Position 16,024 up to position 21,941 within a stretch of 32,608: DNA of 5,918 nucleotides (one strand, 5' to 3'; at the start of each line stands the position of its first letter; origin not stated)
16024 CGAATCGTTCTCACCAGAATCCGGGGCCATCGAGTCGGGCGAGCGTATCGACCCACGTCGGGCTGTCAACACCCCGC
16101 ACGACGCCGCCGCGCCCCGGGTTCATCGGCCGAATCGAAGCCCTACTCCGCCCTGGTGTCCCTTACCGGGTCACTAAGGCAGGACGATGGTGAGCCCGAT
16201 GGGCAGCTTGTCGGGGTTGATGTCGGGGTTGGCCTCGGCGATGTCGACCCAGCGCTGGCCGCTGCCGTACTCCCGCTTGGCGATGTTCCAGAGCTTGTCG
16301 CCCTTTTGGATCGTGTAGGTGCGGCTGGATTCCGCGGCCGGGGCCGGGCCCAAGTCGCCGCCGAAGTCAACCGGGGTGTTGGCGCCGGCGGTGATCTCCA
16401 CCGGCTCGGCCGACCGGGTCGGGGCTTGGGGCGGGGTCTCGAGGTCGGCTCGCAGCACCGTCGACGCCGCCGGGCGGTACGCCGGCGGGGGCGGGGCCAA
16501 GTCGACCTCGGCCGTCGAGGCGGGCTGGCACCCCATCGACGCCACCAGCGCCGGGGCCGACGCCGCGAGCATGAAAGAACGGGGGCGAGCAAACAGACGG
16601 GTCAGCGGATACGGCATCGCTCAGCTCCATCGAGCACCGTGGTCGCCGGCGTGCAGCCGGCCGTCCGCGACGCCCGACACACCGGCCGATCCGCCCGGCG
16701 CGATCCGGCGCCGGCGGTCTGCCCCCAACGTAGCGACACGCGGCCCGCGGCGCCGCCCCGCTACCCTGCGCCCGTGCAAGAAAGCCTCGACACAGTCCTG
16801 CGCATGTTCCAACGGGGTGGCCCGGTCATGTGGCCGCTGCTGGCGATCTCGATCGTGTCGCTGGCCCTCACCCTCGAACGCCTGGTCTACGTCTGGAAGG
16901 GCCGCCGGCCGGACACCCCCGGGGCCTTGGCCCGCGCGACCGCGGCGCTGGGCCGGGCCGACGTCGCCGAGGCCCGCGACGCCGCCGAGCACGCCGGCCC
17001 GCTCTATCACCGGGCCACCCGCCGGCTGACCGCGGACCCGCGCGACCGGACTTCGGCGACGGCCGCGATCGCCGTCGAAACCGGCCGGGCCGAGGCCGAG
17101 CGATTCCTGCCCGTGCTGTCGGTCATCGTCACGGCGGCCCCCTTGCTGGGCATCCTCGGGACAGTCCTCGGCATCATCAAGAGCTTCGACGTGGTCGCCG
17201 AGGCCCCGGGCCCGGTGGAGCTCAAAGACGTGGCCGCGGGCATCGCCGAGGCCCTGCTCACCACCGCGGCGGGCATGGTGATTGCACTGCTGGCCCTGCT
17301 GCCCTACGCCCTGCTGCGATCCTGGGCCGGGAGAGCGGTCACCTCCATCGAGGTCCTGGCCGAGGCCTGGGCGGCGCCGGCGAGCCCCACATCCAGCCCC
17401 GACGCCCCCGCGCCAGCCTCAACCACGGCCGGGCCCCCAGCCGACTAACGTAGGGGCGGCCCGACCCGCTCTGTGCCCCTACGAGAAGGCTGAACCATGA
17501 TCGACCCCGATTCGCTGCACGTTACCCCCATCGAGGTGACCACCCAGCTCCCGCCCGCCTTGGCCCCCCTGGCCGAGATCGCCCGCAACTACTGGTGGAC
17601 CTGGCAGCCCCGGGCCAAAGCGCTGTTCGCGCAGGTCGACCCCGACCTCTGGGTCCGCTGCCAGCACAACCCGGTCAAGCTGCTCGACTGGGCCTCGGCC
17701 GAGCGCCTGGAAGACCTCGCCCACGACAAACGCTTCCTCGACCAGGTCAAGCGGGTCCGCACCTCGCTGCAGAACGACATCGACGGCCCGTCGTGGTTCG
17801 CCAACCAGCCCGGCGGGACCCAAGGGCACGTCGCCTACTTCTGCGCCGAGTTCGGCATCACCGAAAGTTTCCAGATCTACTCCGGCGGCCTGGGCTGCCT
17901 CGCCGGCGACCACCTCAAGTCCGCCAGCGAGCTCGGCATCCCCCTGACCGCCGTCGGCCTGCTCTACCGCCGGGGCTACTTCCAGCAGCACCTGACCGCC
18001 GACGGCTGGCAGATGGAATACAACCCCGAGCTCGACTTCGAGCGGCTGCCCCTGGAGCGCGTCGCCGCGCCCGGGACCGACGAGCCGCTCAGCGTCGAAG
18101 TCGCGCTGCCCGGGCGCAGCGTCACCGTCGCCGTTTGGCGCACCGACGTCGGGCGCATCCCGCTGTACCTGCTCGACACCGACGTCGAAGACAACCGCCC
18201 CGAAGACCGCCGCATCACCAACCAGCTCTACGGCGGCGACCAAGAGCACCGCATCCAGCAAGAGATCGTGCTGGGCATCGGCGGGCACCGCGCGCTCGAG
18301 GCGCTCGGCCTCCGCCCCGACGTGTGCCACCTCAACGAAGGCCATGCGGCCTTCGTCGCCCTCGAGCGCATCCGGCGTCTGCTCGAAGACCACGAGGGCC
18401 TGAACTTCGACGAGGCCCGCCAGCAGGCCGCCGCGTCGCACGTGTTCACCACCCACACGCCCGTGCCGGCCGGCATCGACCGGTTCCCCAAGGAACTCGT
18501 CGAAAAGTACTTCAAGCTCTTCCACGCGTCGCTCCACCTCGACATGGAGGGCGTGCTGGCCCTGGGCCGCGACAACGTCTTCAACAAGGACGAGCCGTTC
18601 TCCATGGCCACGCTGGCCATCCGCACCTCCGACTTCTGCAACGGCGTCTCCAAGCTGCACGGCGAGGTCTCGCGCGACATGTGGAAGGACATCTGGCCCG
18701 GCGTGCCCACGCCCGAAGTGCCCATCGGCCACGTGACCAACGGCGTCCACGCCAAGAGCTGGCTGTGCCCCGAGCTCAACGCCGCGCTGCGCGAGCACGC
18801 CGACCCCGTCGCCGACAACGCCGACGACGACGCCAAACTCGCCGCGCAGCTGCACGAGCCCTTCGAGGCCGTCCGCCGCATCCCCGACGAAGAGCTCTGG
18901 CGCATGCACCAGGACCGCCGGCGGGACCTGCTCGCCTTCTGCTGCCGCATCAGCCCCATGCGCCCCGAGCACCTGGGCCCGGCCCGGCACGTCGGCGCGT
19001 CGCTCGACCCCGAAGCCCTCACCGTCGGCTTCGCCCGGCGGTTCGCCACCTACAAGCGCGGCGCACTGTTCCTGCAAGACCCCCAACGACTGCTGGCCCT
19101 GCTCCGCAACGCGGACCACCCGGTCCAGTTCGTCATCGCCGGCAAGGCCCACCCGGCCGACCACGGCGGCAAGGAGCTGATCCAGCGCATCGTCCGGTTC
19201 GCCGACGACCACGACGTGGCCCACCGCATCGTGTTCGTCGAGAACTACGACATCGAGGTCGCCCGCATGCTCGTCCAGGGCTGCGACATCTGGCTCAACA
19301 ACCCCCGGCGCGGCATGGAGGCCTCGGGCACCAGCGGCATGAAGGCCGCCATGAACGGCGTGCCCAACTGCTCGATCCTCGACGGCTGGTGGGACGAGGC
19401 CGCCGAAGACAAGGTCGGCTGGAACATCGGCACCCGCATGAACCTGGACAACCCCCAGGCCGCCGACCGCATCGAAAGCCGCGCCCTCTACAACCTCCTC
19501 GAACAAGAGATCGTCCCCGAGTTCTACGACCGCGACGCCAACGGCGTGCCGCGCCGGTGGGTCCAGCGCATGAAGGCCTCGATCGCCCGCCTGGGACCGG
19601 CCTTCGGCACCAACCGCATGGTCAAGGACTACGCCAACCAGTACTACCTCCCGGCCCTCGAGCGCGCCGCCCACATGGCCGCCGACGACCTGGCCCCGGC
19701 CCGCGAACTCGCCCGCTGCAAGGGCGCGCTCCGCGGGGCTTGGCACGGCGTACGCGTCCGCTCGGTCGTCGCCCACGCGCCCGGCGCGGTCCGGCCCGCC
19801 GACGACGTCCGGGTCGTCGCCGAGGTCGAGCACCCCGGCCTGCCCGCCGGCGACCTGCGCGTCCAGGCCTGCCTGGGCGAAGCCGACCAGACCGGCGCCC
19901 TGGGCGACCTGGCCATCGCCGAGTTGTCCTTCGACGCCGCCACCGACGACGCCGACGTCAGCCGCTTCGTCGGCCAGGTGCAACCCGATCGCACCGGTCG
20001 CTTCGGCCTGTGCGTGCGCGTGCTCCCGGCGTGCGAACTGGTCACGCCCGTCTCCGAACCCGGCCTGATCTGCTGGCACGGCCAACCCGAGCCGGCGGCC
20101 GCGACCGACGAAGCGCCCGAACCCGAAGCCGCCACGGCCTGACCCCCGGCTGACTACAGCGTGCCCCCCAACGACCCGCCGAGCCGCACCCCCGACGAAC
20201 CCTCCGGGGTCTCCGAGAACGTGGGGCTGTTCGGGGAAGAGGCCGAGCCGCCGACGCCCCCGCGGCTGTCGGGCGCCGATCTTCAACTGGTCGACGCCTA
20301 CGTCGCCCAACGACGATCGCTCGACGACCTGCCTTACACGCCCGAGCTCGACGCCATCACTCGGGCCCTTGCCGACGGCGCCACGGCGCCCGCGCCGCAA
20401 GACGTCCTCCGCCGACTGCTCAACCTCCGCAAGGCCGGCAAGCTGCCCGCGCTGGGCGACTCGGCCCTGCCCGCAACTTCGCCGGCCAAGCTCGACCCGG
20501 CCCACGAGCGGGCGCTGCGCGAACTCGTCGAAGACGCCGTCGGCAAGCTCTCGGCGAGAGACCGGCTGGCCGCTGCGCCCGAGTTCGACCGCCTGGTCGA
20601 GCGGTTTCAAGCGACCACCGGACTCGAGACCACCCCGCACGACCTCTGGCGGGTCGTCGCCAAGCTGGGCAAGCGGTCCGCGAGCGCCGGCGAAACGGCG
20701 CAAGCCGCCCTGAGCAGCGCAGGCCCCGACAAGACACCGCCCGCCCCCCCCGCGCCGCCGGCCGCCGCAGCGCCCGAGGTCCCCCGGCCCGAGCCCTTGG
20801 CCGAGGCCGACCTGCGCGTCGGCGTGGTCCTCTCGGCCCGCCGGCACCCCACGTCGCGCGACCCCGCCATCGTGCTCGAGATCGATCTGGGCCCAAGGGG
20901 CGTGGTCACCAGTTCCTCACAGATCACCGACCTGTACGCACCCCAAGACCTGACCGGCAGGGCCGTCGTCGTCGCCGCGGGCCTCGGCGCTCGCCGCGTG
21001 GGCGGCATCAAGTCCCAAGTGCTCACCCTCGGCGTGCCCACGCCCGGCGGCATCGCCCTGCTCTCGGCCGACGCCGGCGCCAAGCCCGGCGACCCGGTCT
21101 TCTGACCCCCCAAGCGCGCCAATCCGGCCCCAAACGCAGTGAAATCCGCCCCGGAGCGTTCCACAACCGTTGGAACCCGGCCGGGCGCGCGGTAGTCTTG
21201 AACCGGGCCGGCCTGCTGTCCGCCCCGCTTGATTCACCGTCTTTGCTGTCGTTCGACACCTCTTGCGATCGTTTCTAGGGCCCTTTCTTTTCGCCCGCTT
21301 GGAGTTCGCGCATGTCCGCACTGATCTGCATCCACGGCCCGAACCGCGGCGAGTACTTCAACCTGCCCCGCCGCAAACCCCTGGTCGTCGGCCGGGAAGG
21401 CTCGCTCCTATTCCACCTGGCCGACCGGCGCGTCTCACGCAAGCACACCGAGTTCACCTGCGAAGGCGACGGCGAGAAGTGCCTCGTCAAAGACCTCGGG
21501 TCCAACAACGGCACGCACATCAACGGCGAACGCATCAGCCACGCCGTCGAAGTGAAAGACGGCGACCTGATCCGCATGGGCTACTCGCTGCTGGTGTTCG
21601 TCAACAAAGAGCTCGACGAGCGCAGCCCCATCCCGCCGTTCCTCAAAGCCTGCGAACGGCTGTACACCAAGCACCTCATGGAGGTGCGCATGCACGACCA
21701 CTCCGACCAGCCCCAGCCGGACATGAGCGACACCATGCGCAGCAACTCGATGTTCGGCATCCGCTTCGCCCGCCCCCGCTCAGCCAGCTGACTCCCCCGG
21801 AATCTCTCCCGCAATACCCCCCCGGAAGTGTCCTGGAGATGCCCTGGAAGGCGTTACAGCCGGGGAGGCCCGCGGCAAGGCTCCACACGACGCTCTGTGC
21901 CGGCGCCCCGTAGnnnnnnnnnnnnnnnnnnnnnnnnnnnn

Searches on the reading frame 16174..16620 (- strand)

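Call 8: search_protein_families(library=pfam, proteins=[window:16174-16620:-], max_evalue=0.01)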
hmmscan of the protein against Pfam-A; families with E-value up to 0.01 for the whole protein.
window:16174-16620:- (148 aa): 3 families
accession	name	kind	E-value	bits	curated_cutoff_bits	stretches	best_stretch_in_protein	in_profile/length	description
PF23457.1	LysM2_NFP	-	2.4e-07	31.1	36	1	101-148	7-54/56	NFP LysM2 domain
PF01476.26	LysM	-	6.3e-07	29.7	20.9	1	102-148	1-43/43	LysM domain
PF05489.18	Phage_tail_X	-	0.0022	18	22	1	100-148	2-52/60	Phage Tail Protein X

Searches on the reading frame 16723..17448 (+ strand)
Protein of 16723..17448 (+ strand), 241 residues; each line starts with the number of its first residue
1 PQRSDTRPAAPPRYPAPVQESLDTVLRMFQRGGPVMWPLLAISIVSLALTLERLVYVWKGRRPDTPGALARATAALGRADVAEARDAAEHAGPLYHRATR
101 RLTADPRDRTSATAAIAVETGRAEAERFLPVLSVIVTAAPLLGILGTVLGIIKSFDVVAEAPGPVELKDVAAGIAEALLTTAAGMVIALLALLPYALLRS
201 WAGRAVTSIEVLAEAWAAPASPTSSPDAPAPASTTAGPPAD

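Call 41: search_protein_families(library=pfam, proteins=[window:16723-17448:+], max_evalue=1)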
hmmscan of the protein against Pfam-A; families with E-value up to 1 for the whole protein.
window:16723-17448:+ (241 aa): 2 families
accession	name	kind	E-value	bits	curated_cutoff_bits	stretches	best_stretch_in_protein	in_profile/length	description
PF01618.21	MotA_ExbB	-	3.9e-24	85.2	22.9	1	106-210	21-126/127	MotA/TolQ/ExbB proton channel family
PF01842.31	ACT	-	0.26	11.6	27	1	63-81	8-26/66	ACT domain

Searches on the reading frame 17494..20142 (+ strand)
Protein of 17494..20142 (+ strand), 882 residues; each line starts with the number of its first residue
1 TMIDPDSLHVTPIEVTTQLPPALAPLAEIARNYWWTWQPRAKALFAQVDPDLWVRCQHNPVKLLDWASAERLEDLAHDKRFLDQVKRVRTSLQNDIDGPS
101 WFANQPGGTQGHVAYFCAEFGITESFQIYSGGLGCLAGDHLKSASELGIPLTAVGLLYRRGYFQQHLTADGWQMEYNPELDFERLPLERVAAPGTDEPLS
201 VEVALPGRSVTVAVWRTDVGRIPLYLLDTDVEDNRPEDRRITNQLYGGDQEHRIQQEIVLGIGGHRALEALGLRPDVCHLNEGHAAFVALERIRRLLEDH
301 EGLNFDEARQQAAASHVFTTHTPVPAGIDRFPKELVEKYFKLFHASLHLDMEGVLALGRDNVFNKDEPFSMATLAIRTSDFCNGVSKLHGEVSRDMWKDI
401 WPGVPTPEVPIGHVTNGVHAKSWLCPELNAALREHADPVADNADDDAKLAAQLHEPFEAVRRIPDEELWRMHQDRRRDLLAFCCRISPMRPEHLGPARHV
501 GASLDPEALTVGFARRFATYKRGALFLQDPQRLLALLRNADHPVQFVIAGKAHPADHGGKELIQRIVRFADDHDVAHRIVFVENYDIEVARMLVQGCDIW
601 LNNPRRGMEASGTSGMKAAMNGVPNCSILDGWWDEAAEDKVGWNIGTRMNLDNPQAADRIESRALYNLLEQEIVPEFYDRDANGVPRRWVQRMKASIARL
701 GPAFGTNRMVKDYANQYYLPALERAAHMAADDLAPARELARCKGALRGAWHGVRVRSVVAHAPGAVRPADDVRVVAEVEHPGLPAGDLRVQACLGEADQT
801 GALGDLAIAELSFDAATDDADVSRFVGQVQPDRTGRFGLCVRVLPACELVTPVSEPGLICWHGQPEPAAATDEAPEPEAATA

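Call 8: search_protein_families(library=pfam, proteins=[window:17494-20142:+], max_evalue=0.01)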
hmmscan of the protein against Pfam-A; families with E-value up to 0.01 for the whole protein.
window:17494-20142:+ (882 aa): 3 families
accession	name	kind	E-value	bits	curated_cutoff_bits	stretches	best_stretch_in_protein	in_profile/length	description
PF00343.26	Phosphorylase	-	2.3e-35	122.5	27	2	277-631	219-579/713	Carbohydrate phosphorylase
PF11897.13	DUF3417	-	2e-34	118.8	25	1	19-125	1-108/109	Protein of unknown function (DUF3417)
PF05159.20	Capsule_synth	-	0.002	18.1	20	1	542-610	184-251/310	Capsule polysaccharide biosynthesis protein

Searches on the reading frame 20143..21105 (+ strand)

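Call 8: search_protein_families(library=pfam, proteins=[window:20143-21105:+], max_evalue=0.01)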
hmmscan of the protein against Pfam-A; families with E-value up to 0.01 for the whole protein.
window:20143-21105:+ (320 aa): 1 family
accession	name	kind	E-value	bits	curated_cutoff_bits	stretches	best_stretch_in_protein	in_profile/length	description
PF01588.26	tRNA_bind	-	2.2e-11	44.1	27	1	224-317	1-95/96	Putative tRNA binding domain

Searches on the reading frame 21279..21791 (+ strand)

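Call 8: search_protein_families(library=pfam, proteins=[window:21279-21791:+], max_evalue=0.01)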
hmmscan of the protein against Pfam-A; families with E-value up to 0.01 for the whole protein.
window:21279-21791:+ (170 aa): 3 families
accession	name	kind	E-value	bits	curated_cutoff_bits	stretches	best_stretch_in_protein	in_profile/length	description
PF00498.31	FHA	-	3.3e-16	59.9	20.7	1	36-101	2-67/67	FHA domain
PF16697.10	Yop-YscD_cpl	-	1.4e-11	44.9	33.2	1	18-110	3-93/94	Inner membrane component of T3SS, cytoplasmic domain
PF17913.6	FHA_2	-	0.00013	22.2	23.1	1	26-86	12-69/71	FHA domain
